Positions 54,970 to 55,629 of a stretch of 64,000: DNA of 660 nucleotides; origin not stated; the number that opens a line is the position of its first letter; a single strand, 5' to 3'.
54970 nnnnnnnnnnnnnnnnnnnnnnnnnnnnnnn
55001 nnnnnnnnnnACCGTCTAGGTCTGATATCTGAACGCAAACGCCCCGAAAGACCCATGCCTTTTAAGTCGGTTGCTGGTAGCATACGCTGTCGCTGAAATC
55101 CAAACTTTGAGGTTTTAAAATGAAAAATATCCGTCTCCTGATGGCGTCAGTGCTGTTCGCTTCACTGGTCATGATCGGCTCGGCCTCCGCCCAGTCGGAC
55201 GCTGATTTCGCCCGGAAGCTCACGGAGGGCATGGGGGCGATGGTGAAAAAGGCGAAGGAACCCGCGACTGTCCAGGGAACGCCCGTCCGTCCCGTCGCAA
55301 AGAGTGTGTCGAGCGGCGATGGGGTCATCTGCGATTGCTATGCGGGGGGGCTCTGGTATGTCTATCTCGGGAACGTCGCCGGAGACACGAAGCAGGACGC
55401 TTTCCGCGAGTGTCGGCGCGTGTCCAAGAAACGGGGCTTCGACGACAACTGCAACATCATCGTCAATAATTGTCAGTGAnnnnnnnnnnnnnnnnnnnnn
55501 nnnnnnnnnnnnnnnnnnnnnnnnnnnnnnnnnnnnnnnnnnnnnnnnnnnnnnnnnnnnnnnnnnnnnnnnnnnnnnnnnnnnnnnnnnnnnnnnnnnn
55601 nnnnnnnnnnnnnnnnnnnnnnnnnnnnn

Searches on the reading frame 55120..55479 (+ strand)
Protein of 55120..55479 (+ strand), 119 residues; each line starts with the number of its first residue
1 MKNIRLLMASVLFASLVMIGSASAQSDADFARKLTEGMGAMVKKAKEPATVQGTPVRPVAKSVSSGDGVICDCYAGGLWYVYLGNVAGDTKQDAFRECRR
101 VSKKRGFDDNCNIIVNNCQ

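Call 3: search_protein_families(library=pfam, proteins=[window:55120-55479:+], max_evalue=0.1)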
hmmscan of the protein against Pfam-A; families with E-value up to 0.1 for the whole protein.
window:55120-55479:+ (119 aa): 0 families

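Call 5: find_homologous_proteins(query=window:55120-55476:+, max_evalue=0.01)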
Query window:55120-55476:+ (119 aa): 1 proteins with E <= 0.01 among 2 candidates.
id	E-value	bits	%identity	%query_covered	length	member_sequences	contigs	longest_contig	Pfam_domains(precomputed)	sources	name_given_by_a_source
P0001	3.7e-73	261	100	100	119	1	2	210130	-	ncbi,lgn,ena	-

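Call 13: search_protein_families(library=ncbifam, proteins=[window:55120-55476:+], max_evalue=1)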
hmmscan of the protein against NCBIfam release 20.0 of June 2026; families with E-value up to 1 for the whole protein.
window:55120-55476:+ (119 aa): 0 families

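Call 28: predict_structure(protein=window:55120-55476:+)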
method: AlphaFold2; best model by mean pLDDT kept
length: 119 residues; sequences in the alignment: 1
mean_pLDDT: 53.0   pTM: 0.37
mean pLDDT of the five models: 53.0, 52.5, 49.6, 47.9, 47.3
residues with pLDDT >= 90: 0; 70-90: 5; 50-70: 64; < 50: 50
segments of 3 or more residues with pLDDT < 50: 8-27, 37-47, 51-54, 114-119
pLDDT, mean of each block of 10 residues (from residue 1): 51 47 48 47 45 51 58 59 55 68 61 44
secondary structure, 60 per line:
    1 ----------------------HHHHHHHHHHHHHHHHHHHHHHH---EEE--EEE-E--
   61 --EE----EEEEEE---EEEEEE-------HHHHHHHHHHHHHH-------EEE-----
elements in order: H23-45 E49-51 E54-56 E69-74 E78-83 H91-104 E112-114

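Call 41: fold_search(model_id=the predicted structure, library=pdb)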
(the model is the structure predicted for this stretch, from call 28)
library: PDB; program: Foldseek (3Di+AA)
matches with E <= 10: 523; with E <= 0.001: 0
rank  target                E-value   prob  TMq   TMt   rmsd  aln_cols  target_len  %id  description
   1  3pbk_B                2.2e-01  0.16  0.24  0.08   8.6        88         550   10  Structural and Functional Studies of Fatty Acyl-Adenylate Ligases from E. coli and L. pneumophila (released 2010-12-22)
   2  3bl4_A                4.0e-01  0.35  0.30  0.30   4.1        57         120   24  Crystal structure of a protein with unknown function (arth_0117) from arthrobacter sp. fb24 at 2.20 A resolution (released 2007-12-18)
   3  4qvt_C                4.0e-01  0.15  0.23  0.21  10.3        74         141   19  Crystal structure of predicted N-acyltransferase (ypeA) in complex with acetyl-CoA from Escherichia coli (released 2014-07-30)
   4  4qus_B                4.0e-01  0.15  0.24  0.20  10.4        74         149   19  1.28 Angstrom resolution crystal structure of predicted acyltransferase with acyl-CoA N-acyltransferase domain (ypeA)  (released 2014-07-23)
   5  6vm6_B                4.6e-01  0.20  0.22  0.08   6.9        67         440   22  Structure of Acinetobacter baumannii Cap4 SAVED/CARF-domain containing receptor with the cyclic trinucleotide 2'3'3'-c (released 2020-06-17)
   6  4qus_A                4.6e-01  0.15  0.24  0.22  10.8        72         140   19  1.28 Angstrom resolution crystal structure of predicted acyltransferase with acyl-CoA N-acyltransferase domain (ypeA)  (released 2014-07-23)
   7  4qvt_D                4.6e-01  0.14  0.24  0.20  10.3        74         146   19  Crystal structure of predicted N-acyltransferase (ypeA) in complex with acetyl-CoA from Escherichia coli (released 2014-07-30)
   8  7whg_G                5.2e-01  0.25  0.27  0.16   6.8        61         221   24  Lokiarchaeota gelsolin (2DGel) bound to two molecules of rabbit actin (released 2022-09-21)
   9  3ffk_A                5.6e-01  0.20  0.28  0.12  12.1        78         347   17  Crystal structure of human Gelsolin domains G1-G3 bound to Actin (released 2009-10-06)
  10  7c2f_B                5.6e-01  0.14  0.26  0.32  11.1        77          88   12  Crystal Structure of the Thorarchaeota ProGel/rabbit actin complex (released 2020-08-05)
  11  1zb9_B                5.6e-01  0.12  0.25  0.22  15.0        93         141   15  Crystal structure of Xylella fastidiosa organic peroxide resistance protein (released 2006-04-25)
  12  7whf_C                5.6e-01  0.12  0.24  0.15  12.1        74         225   16  Heimdallarchaeota gelsolin (2DGel) bound to rabbit actin (released 2022-09-21)
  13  2pdo_B                6.4e-01  0.14  0.24  0.22  10.7        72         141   19  Crystal Structure of the Putative Acetyltransferase of GNAT Family from Shigella flexneri (released 2007-04-24)
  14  1zb9_A                6.4e-01  0.11  0.25  0.22  13.6        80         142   12  Crystal structure of Xylella fastidiosa organic peroxide resistance protein (released 2006-04-25)
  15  2pdo_D                7.3e-01  0.12  0.23  0.21  10.3        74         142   19  Crystal Structure of the Putative Acetyltransferase of GNAT Family from Shigella flexneri (released 2007-04-24)
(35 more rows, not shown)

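Call 63: search_protein_representatives(protein=window:55120-55476:+)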
Query: 119 residues. Proteins with E-value up to 0.001 (for the whole library): 5; up to 1e-10: 1; up to 1e-30: 1. The best 5 are listed.
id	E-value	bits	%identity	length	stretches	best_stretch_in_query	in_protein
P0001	1.2e-73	260.7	100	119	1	1-119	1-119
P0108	3.4e-08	49.8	26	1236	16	17-74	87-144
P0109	1.3e-05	41.5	28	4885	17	18-75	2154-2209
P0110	8.7e-04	35.6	25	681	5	12-73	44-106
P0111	9.2e-04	35.5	43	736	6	64-95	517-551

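Call 66: search_protein_families(library=pfam, proteins=[P0111], max_evalue=0.01)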
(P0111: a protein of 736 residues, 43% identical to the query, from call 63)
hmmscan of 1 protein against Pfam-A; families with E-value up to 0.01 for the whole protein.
P0111 (736 aa): 1 family
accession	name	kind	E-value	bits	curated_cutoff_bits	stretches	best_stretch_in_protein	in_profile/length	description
PF13517.12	FG-GAP_3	-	1.7e-10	41.8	26.9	3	542-599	2-60/61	FG-GAP-like repeat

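Call 69: find_related_loci(query=window:55120-55476:+, collection=metagenome_contigs, flank=4000)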
Query window:55120-55476:+ (119 aa) in metagenome_contigs; peptide patterns used: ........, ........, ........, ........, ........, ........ (x = any residue, [..] = any of these).
396 stretches matched a pattern, but none encodes a relative of the query by tblastn (E <= 1e-3).

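Call 74: list_cluster_members(proteins=[P0001, P0002])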
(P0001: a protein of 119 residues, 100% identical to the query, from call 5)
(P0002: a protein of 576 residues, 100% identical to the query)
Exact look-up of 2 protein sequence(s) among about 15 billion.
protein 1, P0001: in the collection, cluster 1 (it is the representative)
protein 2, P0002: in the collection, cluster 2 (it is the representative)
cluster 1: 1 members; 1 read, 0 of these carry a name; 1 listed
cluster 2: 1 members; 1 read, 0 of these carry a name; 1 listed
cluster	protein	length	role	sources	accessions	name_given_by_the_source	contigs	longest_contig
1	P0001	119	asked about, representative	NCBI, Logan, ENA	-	-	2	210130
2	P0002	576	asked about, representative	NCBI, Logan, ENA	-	-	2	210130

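Call 76: search_protein_families(library=phrogs, proteins=[window:55120-55476:+], max_evalue=0.01)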
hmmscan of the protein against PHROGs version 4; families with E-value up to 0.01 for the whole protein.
window:55120-55476:+ (119 aa): 0 families

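Call 79: find_related_loci(query=window:55120-55476:+, collection=viral_contigs, flank=3000)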
Query window:55120-55476:+ (119 aa) in viral_contigs; peptide patterns used: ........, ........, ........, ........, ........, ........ (x = any residue, [..] = any of these).
41 stretches matched a pattern, but none encodes a relative of the query by tblastn (E <= 1e-3).

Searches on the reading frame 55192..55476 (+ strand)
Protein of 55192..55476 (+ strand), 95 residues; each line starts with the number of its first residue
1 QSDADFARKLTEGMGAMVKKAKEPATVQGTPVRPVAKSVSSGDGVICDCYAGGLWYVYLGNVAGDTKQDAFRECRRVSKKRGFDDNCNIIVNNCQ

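Call 21: search_protein_families(library=pfam, proteins=[window:55192-55476:+], max_evalue=10)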
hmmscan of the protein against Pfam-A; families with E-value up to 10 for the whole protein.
seq(95 aa): 0 families

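Call 36: search_solved_structures(query=window:55192-55476:+, max_evalue=10, show_alignments=3)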
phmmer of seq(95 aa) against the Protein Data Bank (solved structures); distinct sequences matched with E-value up to 10: 0.

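Call 80: search_dna_similar(query=window:55192-55476:+, collection=plasmids, mode=protein, max_evalue=0.1, max_rows=5)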
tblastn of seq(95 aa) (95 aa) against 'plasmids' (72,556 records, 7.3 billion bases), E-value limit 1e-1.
No match.
